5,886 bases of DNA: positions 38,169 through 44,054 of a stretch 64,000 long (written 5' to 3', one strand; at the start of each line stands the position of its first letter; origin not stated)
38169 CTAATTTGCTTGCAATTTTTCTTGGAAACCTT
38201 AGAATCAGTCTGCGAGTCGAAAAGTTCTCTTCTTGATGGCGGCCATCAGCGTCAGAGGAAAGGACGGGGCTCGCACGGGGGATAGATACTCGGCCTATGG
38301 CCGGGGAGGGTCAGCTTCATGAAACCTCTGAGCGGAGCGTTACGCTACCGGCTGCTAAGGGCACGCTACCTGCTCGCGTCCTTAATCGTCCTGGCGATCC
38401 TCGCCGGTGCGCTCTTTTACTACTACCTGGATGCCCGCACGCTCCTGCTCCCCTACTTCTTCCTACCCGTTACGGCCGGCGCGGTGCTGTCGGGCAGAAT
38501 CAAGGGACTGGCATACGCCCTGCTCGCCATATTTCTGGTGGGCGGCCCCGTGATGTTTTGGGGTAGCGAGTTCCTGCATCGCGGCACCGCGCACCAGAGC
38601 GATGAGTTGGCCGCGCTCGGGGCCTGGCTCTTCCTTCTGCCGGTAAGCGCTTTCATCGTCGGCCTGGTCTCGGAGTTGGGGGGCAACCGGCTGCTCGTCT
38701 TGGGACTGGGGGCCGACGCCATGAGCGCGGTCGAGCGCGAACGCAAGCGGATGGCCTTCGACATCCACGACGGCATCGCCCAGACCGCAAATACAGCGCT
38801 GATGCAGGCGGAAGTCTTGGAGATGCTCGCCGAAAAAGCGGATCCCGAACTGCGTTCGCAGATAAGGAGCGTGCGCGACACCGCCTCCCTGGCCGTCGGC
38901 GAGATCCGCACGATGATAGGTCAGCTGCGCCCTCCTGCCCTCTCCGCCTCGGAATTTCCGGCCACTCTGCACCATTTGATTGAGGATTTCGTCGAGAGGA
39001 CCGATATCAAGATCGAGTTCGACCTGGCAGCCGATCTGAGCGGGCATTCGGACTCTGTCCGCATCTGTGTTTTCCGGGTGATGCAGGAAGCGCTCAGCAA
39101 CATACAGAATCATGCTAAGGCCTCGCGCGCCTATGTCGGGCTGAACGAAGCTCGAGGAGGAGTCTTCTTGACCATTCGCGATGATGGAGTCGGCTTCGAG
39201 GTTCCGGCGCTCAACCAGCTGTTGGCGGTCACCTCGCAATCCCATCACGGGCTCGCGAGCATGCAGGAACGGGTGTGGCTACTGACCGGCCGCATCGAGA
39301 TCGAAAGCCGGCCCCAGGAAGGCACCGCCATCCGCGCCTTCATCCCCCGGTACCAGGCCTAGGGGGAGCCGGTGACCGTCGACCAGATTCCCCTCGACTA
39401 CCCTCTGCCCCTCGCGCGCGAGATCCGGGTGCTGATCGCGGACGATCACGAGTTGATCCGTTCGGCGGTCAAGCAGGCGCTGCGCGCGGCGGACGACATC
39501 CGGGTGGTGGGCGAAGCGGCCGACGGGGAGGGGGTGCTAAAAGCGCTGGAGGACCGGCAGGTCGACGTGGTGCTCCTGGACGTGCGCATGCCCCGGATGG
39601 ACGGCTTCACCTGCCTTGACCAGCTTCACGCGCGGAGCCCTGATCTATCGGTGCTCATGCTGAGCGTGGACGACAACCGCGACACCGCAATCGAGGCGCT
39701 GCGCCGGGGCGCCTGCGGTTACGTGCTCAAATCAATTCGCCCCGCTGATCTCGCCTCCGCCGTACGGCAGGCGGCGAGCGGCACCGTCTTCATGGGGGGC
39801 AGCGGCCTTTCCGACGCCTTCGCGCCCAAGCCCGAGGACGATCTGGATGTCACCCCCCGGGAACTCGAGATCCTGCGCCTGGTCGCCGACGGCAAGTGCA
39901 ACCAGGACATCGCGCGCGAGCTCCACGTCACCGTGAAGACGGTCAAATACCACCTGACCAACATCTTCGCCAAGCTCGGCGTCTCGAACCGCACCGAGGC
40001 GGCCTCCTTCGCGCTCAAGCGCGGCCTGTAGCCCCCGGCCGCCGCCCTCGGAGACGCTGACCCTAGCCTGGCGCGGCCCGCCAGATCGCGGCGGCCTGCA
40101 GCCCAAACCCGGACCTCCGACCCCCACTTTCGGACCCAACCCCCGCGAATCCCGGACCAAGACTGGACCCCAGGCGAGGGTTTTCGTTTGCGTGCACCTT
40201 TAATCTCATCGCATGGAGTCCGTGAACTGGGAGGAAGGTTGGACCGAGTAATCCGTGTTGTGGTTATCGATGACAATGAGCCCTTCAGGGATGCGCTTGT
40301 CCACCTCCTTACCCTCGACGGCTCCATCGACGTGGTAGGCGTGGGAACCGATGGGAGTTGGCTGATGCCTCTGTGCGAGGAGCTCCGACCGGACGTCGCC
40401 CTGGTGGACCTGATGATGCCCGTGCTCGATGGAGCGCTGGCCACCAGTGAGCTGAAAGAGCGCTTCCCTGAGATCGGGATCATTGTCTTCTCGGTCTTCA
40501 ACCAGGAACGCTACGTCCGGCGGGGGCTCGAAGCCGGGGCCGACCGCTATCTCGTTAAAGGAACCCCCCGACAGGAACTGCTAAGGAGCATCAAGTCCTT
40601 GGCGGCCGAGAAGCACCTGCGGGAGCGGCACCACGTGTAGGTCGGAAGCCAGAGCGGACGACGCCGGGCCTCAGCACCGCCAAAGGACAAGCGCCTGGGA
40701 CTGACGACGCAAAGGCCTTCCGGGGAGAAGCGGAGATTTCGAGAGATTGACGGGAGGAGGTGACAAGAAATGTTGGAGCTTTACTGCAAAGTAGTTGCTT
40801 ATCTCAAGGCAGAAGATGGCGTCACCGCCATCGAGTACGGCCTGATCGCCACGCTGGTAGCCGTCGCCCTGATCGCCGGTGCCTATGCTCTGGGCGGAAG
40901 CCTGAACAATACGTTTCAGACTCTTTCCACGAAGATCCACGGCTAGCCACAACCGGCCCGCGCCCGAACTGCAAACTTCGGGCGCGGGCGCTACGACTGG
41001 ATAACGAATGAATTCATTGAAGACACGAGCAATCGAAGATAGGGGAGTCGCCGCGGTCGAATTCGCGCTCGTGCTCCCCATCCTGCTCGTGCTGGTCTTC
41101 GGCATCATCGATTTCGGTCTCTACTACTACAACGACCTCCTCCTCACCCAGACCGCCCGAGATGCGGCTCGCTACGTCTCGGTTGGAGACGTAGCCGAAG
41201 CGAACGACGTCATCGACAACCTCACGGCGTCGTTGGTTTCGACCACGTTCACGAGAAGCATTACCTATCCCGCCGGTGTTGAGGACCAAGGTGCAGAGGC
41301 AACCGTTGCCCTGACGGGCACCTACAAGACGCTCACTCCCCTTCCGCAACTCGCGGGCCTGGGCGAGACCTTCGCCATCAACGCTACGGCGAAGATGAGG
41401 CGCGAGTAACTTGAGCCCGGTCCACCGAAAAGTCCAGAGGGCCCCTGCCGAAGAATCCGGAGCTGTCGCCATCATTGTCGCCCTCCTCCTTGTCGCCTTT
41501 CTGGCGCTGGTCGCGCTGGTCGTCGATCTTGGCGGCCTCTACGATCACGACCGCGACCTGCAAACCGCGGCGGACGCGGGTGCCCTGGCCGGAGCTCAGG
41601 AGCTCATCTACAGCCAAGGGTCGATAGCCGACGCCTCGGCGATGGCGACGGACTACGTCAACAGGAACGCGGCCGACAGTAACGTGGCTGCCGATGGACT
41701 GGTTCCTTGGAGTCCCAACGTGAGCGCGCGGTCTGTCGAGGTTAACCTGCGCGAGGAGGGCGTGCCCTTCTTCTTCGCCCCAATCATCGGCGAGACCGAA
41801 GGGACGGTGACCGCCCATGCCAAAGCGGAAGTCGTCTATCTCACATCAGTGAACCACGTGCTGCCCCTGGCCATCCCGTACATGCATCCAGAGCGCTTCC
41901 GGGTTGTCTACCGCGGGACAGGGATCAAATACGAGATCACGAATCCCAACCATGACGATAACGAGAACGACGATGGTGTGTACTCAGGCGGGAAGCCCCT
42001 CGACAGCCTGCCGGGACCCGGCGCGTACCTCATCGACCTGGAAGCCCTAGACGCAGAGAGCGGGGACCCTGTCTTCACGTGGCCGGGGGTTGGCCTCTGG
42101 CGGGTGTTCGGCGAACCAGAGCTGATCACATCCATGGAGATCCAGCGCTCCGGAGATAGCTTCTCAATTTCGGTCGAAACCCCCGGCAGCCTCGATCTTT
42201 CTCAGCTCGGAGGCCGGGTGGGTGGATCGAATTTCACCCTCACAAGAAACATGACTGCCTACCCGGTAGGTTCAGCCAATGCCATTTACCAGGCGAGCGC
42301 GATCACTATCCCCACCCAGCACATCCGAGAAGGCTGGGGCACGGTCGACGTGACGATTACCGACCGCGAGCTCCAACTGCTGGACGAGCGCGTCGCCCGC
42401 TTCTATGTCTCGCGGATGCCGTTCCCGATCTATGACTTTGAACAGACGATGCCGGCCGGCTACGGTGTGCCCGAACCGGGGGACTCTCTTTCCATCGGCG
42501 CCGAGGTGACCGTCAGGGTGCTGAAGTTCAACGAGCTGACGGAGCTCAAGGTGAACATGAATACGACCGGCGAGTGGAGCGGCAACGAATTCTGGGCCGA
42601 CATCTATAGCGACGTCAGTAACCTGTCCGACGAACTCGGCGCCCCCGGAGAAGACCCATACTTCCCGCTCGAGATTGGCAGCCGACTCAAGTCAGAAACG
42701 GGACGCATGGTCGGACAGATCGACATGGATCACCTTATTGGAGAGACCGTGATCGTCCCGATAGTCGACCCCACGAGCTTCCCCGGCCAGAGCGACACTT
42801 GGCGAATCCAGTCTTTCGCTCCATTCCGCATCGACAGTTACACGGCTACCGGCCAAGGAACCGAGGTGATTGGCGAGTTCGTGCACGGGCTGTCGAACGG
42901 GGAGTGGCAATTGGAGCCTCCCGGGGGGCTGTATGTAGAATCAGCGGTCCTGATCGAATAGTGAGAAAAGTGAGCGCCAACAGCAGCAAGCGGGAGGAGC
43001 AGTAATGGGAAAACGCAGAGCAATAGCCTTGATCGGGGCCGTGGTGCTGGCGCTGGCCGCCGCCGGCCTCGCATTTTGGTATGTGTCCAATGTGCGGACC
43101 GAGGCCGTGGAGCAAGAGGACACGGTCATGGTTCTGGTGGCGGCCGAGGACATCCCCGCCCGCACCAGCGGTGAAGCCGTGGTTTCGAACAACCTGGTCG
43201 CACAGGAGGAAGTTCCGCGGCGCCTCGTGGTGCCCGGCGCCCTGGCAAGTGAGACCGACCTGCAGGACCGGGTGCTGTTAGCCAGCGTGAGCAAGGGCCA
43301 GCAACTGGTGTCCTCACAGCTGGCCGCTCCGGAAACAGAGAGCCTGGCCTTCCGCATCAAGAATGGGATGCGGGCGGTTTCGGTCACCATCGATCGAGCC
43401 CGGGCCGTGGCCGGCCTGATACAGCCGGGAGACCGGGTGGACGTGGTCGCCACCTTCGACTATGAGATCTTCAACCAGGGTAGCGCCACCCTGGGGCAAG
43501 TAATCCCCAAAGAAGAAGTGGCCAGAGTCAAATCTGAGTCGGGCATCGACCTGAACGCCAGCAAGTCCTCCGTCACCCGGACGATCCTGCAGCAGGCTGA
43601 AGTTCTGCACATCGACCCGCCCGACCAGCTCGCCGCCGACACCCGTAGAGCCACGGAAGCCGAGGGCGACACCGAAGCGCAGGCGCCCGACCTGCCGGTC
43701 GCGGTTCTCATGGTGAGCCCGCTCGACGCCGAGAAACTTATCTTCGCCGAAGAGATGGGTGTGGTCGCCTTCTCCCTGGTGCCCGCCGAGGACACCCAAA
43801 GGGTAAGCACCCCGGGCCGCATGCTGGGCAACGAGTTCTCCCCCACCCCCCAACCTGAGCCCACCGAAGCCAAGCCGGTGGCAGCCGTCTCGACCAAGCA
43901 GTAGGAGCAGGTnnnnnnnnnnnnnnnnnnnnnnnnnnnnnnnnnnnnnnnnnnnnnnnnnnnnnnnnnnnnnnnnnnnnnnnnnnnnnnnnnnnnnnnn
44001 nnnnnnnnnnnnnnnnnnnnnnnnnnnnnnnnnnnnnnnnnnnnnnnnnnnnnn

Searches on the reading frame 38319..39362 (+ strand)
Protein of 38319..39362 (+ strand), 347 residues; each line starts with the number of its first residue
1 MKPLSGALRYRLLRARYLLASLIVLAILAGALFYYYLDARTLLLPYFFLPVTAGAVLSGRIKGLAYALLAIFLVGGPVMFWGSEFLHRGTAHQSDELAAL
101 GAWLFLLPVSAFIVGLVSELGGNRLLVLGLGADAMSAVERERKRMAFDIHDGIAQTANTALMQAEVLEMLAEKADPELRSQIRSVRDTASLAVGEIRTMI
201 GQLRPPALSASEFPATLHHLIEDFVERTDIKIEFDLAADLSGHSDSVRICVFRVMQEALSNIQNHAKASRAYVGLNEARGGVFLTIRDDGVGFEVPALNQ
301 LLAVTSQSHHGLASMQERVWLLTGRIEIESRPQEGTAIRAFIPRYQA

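Call 16: search_protein_families(library=pfam, proteins=[window:38319-39362:+], max_evalue=0.0001)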
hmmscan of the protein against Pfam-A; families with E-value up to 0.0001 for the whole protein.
window:38319-39362:+ (347 aa): 2 families
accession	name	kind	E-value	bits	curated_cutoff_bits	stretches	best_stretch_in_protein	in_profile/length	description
PF07730.19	HisKA_3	-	4.4e-15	56.4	24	1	141-208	1-68/68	Histidine kinase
PF02518.31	HATPase_c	-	1.3e-11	45.4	26.4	1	251-344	6-109/111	Histidine kinase-, DNA gyrase B-, and HSP90-like ATPase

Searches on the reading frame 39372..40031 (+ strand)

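Call 16: search_protein_families(library=pfam, proteins=[window:39372-40031:+], max_evalue=0.0001)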
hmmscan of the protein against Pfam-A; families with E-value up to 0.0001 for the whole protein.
window:39372-40031:+ (219 aa): 4 families
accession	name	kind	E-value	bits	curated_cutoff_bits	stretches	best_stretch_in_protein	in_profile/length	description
PF00072.30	Response_reg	-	1.5e-29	102.9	30.2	1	20-132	1-111/111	Response regulator receiver domain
PF00196.25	GerE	-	6.1e-20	71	23.5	1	161-214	4-57/57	Bacterial regulatory proteins, luxR family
PF08281.18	Sigma70_r4_2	-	1.4e-05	25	25.7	1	162-202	13-54/54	Sigma-70, region 4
PF13384.12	HTH_23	-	7.8e-05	22.8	24.6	0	164-192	7-35/50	Homeodomain-like domain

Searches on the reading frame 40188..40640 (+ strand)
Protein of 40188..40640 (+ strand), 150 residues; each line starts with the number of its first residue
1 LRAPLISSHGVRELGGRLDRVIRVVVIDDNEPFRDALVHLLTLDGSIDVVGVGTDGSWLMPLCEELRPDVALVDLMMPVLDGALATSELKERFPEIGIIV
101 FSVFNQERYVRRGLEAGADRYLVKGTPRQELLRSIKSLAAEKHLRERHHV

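Call 16: search_protein_families(library=pfam, proteins=[window:40188-40640:+], max_evalue=0.0001)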
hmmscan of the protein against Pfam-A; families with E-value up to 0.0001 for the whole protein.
window:40188-40640:+ (150 aa): 1 family
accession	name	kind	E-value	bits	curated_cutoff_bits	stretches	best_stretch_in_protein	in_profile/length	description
PF00072.30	Response_reg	-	3.2e-21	76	30.2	1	24-135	1-110/111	Response regulator receiver domain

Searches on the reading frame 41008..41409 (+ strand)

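Call 16: search_protein_families(library=pfam, proteins=[window:41008-41409:+], max_evalue=0.0001)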
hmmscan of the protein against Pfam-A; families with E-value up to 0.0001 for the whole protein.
window:41008-41409:+ (133 aa): 1 family
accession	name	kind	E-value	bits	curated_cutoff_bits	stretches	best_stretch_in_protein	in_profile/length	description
PF07811.17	TadE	-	1.9e-18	66.7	22.9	1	13-55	1-43/43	TadE-like protein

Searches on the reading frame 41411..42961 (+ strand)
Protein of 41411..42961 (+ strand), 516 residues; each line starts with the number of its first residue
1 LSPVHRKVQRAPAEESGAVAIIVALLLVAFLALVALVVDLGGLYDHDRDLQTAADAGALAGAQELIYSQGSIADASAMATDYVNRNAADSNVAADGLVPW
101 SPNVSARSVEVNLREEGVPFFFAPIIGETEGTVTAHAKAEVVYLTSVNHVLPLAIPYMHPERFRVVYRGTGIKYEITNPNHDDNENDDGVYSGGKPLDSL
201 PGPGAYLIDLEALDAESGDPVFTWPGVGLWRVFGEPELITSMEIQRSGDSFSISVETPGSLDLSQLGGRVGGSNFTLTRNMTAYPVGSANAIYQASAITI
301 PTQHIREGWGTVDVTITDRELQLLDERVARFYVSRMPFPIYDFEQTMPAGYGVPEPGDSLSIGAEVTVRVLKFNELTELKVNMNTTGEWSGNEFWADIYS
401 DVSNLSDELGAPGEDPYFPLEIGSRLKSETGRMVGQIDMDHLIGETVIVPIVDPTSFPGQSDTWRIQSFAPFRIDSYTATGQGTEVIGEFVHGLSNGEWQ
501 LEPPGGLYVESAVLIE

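Call 16: search_protein_families(library=pfam, proteins=[window:41411-42961:+], max_evalue=0.0001)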
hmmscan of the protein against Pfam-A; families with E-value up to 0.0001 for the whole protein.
window:41411-42961:+ (516 aa): 1 family
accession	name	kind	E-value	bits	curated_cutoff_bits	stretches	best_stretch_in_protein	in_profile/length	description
PF13400.11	Tad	-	1.3e-10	41.8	22.3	1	17-63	1-46/47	Putative Flp pilus-assembly TadE/G-like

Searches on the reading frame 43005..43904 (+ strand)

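Call 16: search_protein_families(library=pfam, proteins=[window:43005-43904:+], max_evalue=0.0001)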
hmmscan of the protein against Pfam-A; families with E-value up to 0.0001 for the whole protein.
window:43005-43904:+ (299 aa): 1 family
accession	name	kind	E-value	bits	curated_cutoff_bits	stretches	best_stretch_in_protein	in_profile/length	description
PF16976.10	RcpC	-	2e-22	79.7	28.8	1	113-258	2-113/114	Flp pilus assembly protein RcpC/CpaB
